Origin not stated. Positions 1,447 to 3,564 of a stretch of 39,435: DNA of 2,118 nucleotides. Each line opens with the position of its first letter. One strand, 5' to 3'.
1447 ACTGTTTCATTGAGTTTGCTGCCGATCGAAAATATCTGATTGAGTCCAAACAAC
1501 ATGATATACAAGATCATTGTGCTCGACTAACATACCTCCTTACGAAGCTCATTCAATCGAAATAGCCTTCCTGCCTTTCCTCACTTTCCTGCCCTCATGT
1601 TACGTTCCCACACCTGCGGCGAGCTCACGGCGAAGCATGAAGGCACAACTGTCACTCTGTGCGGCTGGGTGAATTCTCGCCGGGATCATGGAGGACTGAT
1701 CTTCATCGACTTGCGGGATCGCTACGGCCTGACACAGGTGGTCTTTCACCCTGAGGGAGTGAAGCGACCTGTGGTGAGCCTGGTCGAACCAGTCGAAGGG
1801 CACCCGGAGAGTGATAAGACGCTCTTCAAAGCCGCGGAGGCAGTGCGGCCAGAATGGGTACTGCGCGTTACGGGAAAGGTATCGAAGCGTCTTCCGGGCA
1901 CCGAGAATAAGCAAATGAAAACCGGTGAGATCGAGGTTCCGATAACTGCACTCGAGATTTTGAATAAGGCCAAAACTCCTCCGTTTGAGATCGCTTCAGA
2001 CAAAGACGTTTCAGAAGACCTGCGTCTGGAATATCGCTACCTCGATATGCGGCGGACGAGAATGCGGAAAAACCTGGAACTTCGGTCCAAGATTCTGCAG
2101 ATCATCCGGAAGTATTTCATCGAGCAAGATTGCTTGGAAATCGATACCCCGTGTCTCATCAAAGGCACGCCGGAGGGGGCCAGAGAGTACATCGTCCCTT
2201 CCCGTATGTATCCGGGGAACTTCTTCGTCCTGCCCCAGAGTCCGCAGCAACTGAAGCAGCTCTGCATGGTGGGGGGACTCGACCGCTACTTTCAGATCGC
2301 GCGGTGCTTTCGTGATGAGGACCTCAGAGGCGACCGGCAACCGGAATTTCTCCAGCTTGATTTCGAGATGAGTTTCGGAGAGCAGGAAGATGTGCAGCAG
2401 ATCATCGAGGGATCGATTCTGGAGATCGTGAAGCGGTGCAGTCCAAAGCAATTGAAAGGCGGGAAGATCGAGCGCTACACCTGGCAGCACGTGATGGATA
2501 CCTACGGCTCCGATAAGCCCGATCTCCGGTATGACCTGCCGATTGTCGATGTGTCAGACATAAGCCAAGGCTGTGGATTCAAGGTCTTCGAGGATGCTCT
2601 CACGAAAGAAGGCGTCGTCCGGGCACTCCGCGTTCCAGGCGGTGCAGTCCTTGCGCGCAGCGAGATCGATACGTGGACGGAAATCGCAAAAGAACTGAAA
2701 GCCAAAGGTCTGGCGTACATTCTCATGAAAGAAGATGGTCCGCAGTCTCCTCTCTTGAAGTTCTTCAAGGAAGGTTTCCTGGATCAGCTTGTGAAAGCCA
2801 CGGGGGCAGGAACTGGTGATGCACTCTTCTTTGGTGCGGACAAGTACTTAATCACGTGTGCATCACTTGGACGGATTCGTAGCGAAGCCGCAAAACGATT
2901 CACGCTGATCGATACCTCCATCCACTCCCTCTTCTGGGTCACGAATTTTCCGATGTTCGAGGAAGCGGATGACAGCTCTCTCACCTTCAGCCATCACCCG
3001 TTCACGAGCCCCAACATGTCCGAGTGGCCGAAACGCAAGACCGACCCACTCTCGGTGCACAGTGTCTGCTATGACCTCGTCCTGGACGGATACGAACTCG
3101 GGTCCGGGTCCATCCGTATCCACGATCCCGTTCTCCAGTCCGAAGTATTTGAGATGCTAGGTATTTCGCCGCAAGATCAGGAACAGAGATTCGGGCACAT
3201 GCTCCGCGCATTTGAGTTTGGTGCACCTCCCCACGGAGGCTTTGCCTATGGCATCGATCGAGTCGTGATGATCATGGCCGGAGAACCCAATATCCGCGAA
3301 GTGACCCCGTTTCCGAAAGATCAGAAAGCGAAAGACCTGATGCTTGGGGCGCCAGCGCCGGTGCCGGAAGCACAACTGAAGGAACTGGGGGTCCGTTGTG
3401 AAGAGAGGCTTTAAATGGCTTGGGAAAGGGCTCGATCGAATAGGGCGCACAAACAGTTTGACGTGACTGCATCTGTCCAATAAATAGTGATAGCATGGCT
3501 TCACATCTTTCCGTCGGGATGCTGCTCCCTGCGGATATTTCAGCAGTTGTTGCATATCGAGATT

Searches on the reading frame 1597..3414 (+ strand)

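Call 42: search_protein_families(library=pfam, proteins=[window:1597-3414:+], max_evalue=0.001)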
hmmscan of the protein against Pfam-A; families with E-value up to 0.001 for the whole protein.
window:1597-3414:+ (605 aa): 3 families
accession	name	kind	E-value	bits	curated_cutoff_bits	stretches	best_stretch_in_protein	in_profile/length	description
PF00152.25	tRNA-synt_2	-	1.4e-108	363.1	25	1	139-576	1-308/308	tRNA synthetases class II (D, K and N)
PF02938.19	GAD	-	1.3e-22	80.3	23.4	1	331-422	1-93/95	GAD domain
PF01336.31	tRNA_anti-codon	-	1.4e-15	57.4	27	1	19-114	1-74/75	OB-fold nucleic acid binding domain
